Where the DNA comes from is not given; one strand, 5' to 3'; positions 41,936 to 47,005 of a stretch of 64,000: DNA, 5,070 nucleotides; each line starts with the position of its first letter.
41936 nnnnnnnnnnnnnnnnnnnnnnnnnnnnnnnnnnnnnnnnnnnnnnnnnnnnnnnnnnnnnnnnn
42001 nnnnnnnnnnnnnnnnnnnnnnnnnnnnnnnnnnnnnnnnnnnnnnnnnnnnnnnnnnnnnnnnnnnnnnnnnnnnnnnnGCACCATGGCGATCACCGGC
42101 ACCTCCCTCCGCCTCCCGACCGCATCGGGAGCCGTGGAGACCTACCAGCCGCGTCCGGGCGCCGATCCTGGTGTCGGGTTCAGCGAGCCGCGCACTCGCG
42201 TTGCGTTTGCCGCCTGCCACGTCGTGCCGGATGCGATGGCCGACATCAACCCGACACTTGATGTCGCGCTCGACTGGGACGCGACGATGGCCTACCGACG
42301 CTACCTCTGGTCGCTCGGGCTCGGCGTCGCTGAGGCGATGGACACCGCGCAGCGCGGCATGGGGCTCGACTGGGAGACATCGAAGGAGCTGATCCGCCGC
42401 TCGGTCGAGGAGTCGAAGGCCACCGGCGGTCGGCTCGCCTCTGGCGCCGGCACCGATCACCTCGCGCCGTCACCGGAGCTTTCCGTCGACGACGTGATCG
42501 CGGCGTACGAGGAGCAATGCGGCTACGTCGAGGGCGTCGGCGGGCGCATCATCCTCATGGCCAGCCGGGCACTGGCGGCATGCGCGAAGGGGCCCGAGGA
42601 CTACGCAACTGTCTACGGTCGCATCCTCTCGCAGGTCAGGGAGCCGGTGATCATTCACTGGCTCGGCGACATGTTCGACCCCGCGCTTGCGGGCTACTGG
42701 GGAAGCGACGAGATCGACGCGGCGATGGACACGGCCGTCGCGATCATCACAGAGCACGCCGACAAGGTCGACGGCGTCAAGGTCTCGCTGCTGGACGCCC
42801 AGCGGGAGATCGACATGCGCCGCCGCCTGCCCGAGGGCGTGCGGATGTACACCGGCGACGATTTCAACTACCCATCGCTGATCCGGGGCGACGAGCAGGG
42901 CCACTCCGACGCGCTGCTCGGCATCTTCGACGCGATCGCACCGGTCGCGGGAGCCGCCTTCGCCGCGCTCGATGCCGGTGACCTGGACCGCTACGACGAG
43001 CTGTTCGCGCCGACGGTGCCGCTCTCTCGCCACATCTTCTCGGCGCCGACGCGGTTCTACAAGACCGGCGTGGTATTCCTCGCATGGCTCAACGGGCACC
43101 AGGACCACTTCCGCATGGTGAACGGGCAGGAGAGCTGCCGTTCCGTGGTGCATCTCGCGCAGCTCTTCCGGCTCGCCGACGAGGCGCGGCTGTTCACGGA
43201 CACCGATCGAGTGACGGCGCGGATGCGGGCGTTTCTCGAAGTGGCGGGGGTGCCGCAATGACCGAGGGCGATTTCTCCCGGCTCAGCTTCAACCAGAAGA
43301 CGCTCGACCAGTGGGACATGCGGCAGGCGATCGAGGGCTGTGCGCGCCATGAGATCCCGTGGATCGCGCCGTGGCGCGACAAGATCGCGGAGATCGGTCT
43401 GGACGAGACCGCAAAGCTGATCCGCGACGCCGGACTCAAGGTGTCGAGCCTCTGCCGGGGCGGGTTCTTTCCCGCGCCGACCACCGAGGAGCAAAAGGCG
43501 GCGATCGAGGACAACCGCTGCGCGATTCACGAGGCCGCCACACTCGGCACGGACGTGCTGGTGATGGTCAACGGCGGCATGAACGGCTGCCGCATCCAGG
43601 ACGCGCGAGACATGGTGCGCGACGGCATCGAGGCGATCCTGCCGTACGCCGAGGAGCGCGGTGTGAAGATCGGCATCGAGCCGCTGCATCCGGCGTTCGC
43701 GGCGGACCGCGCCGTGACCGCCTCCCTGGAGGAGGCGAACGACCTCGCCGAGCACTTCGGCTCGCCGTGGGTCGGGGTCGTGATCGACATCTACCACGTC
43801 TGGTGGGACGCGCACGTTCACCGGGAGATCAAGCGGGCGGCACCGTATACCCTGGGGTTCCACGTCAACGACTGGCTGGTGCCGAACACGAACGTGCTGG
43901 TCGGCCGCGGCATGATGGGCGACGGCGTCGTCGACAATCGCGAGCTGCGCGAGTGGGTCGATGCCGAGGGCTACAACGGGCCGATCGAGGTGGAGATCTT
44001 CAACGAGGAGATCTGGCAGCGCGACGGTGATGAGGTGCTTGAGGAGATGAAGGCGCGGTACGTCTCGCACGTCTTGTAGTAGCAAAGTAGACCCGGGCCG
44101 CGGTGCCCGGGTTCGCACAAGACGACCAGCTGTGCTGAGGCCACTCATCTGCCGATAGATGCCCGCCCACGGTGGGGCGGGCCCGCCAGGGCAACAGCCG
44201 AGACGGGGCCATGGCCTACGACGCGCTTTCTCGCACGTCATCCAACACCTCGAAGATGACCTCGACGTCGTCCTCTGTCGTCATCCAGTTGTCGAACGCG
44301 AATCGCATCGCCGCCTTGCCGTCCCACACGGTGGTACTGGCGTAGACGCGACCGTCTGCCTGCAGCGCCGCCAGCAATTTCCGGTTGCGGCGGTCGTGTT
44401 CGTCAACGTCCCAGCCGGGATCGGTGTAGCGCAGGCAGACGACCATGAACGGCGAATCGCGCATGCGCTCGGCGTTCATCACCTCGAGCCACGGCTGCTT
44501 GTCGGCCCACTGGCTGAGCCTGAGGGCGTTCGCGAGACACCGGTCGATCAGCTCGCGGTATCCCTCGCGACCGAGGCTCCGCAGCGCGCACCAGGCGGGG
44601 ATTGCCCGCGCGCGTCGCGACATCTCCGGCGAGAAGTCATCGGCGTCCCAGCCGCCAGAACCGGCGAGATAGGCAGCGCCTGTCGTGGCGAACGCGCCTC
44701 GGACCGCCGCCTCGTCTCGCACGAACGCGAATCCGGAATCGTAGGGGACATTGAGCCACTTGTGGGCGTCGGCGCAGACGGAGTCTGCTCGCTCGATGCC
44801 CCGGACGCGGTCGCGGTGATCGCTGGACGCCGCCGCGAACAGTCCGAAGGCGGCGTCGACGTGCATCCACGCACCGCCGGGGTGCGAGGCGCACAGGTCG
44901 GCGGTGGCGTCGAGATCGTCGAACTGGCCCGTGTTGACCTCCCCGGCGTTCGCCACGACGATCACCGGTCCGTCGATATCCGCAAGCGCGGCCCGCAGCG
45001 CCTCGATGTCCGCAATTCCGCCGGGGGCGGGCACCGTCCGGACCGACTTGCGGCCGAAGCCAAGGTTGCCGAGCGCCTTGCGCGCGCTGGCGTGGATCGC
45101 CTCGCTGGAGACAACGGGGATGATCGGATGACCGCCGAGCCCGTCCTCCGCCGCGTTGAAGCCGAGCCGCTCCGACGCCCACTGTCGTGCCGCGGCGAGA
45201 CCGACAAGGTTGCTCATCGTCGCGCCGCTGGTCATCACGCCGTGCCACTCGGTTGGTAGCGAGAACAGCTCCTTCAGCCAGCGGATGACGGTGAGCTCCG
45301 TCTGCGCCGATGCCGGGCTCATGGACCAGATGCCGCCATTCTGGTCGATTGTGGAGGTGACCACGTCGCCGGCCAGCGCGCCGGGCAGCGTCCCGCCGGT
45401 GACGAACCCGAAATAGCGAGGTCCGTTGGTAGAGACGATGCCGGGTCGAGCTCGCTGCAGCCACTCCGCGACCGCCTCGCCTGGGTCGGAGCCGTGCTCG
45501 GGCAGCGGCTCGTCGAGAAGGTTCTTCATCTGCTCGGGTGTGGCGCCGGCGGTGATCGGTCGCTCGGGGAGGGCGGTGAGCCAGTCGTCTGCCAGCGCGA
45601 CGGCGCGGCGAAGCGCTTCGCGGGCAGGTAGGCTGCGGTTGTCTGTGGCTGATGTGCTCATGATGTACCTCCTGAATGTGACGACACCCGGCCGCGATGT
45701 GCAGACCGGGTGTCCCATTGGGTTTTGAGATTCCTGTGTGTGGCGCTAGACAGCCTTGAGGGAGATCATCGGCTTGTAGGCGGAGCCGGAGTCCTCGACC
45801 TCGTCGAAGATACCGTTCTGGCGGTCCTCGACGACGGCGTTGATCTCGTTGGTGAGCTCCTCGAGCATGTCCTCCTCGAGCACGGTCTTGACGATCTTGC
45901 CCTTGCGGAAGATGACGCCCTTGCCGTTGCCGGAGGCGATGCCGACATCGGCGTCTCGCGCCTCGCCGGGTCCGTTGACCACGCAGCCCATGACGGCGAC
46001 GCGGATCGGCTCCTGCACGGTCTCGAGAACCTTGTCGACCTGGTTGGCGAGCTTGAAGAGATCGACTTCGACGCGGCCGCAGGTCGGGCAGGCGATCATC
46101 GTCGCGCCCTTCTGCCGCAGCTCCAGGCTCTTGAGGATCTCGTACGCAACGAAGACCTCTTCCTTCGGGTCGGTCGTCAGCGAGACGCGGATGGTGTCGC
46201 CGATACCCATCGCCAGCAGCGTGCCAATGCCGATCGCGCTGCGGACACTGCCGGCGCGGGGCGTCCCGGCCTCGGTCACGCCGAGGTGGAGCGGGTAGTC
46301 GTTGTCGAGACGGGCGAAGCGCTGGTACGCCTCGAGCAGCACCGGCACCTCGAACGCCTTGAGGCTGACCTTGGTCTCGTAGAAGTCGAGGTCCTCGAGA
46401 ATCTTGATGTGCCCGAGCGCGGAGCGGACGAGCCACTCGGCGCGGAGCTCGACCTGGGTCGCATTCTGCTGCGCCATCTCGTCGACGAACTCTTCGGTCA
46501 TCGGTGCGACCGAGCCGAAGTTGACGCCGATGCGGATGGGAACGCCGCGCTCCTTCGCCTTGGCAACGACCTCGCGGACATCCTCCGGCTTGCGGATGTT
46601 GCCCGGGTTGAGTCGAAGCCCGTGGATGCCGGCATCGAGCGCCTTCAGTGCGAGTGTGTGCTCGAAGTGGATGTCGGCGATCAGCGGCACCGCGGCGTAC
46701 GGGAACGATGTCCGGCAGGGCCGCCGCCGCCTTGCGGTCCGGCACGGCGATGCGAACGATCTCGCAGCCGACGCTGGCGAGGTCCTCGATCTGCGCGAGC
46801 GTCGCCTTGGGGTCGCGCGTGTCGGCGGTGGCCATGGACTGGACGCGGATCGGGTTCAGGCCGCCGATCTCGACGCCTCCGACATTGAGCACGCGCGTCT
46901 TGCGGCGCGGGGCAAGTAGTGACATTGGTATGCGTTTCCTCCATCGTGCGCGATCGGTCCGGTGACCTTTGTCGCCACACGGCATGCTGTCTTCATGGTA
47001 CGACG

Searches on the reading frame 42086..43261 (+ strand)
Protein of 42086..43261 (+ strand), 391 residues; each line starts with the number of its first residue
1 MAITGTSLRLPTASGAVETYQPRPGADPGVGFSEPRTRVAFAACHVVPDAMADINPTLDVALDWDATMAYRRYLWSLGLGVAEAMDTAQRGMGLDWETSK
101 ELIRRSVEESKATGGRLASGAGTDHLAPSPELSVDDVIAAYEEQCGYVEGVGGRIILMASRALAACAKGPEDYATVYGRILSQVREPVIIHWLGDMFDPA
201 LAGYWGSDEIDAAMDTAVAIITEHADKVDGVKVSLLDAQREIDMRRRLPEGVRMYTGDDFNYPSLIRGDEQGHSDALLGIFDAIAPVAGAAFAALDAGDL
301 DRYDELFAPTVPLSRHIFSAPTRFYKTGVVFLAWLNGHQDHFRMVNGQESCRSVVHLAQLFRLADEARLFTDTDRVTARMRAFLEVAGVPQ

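Call 12: search_protein_families(library=pfam, proteins=[window:42086-43261:+])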
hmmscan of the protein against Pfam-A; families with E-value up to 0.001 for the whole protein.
window:42086-43261:+ (391 aa): 1 family
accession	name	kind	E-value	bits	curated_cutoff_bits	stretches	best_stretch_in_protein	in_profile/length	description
PF06187.17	DUF993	-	6.3e-185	615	24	1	8-389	1-382/382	Protein of unknown function (DUF993)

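Call 40: search_protein_families(library=ncbifam, proteins=[window:42086-43261:+], max_evalue=0.00001)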
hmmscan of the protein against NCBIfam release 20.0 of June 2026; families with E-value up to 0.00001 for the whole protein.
window:42086-43261:+ (391 aa): 0 families

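Call 66: search_solved_structures(query=window:42086-43261:+, max_evalue=0.01)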
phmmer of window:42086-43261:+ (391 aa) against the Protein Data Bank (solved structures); distinct sequences matched with E-value up to 0.01: 1.
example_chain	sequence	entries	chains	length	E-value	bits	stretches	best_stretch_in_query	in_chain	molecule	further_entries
4dnh_A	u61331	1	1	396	7.2e-153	512.5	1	36-390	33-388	Uncharacterized protein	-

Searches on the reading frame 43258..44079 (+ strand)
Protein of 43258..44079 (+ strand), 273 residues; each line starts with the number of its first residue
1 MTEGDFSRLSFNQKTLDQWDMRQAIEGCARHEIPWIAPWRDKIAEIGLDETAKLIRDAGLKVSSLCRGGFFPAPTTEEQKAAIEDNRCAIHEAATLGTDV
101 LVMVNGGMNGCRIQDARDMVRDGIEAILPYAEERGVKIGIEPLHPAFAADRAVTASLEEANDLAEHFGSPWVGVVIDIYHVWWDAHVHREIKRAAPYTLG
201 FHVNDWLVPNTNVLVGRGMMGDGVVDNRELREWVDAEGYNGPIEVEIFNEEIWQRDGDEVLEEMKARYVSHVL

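Call 40: search_protein_families(library=ncbifam, proteins=[window:43258-44079:+], max_evalue=0.00001)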
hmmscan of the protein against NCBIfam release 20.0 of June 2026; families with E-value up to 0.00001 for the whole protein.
window:43258-44079:+ (273 aa): 4 families
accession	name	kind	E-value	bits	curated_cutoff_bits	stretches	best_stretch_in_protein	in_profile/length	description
NF009688.0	PRK13209.1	subfamily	1.9e-08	33.7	317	1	114-253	130-260/286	L-ribulose-5-phosphate 3-epimerase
NF041099.2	keto_glucon_epim_IolO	equivalog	2.7e-08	33.5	300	1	73-247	82-246/269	5-keto-L-gluconate epimerase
NF009689.0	PRK13210.1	subfamily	1.6e-06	27.5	200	1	53-252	60-261/286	L-ribulose-5-phosphate 3-epimerase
TIGR00542.1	hxl6Piso_put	equivalog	2.4e-06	27.1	272.15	1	56-267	62-265/279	L-ribulose-5-phosphate 3-epimerase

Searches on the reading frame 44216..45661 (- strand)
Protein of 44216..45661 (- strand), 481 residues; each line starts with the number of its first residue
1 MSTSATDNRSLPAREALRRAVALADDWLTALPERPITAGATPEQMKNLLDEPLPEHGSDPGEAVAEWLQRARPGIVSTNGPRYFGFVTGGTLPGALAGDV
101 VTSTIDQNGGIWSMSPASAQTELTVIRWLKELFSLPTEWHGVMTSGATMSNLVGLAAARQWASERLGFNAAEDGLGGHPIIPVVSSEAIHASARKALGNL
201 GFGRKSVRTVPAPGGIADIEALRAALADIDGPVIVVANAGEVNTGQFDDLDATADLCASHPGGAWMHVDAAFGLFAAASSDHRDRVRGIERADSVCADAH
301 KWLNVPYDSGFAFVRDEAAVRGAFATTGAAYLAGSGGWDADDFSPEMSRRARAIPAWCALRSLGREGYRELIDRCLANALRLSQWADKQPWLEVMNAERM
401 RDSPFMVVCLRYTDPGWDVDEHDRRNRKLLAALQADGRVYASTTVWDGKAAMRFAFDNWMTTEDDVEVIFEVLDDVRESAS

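Call 12: search_protein_families(library=pfam, proteins=[window:44216-45661:-])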
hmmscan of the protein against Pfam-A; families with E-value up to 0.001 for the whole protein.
window:44216-45661:- (481 aa): 1 family
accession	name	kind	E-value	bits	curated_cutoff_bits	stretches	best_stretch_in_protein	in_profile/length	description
PF00282.25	Pyridoxal_deC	-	2.9e-52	178.1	27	1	42-400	1-367/375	Pyridoxal-dependent decarboxylase conserved domain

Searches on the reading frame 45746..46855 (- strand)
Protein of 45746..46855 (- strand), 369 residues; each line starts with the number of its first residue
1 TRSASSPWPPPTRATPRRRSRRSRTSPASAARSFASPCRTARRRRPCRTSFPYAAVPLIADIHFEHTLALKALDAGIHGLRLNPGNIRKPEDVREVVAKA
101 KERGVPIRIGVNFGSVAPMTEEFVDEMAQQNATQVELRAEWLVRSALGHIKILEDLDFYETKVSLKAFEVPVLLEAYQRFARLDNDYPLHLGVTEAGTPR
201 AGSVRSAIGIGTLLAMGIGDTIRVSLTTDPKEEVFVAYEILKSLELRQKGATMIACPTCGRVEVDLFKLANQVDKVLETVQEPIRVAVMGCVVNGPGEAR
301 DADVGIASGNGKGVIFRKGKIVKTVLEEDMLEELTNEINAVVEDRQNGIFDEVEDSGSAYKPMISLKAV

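Call 12: search_protein_families(library=pfam, proteins=[window:45746-46855:-])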
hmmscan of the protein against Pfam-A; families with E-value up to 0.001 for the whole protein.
window:45746-46855:- (369 aa): 1 family
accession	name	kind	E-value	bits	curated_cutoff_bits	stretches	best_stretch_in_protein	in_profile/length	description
PF04551.19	GcpE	-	9.6e-110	367.2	32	1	55-339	69-342/343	GcpE protein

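Call 60: find_homologous_proteins(query=window:45746-46855:-, max_evalue=1e-50)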
Query window:45746-46855:- (369 aa): 7998 proteins with E <= 1e-50 among 8000 candidates; the best 120 are listed.
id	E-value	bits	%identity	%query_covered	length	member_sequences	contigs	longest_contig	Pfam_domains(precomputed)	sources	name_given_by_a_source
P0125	5.6e-189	646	93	86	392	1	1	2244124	PF04551.20,PF26540.1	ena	-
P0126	1.1e-188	645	88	90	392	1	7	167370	PF04551.20,PF26540.1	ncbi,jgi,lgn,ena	jgi:(E)-4-hydroxy-3-methylbut-2-enyl-diphosphate synthase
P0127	1.7e-188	644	92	86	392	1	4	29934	PF04551.20,PF26540.1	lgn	-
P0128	1.7e-188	644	92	86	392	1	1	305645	PF04551.20,PF26540.1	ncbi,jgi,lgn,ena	-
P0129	4.0e-188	643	92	86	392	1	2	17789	PF04551.20,PF26540.1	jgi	jgi:(E)-4-hydroxy-3-methylbut-2-enyl-diphosphate synthase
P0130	6.7e-188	642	92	86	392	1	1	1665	PF04551.20,PF26540.1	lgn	-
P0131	2.2e-187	641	92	86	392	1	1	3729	PF04551.20,PF26540.1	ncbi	ncbi:MAG: flavodoxin-dependent (E)-4-hydroxy-3-methylbut-2-enyl-diphosphate synthase [Thermomicrobia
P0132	2.3e-187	641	92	86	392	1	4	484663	PF04551.20,PF26540.1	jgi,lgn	-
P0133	2.7e-187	640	91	86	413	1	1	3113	PF04551.20,PF26540.1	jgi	jgi:(E)-4-hydroxy-3-methylbut-2-enyl-diphosphate synthase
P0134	1.7e-186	638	92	86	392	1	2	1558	PF04551.20,PF26540.1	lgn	-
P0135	2.1e-186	638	90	86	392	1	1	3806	PF04551.20,PF26540.1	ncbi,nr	ncbi:MAG: flavodoxin-dependent (E)-4-hydroxy-3-methylbut-2-enyl-diphosphate synthase [Chloroflexota 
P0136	2.2e-186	637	88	91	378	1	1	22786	PF04551.20,PF26540.1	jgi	-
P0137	2.4e-186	637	91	86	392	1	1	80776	PF04551.20,PF26540.1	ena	-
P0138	3.2e-186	637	91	86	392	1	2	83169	PF04551.20,PF26540.1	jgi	-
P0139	3.7e-186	637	90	86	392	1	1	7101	PF04551.20,PF26540.1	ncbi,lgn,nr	ncbi:MAG TPA: flavodoxin-dependent (E)-4-hydroxy-3-methylbut-2-enyl-diphosphate synthase [Thermomicr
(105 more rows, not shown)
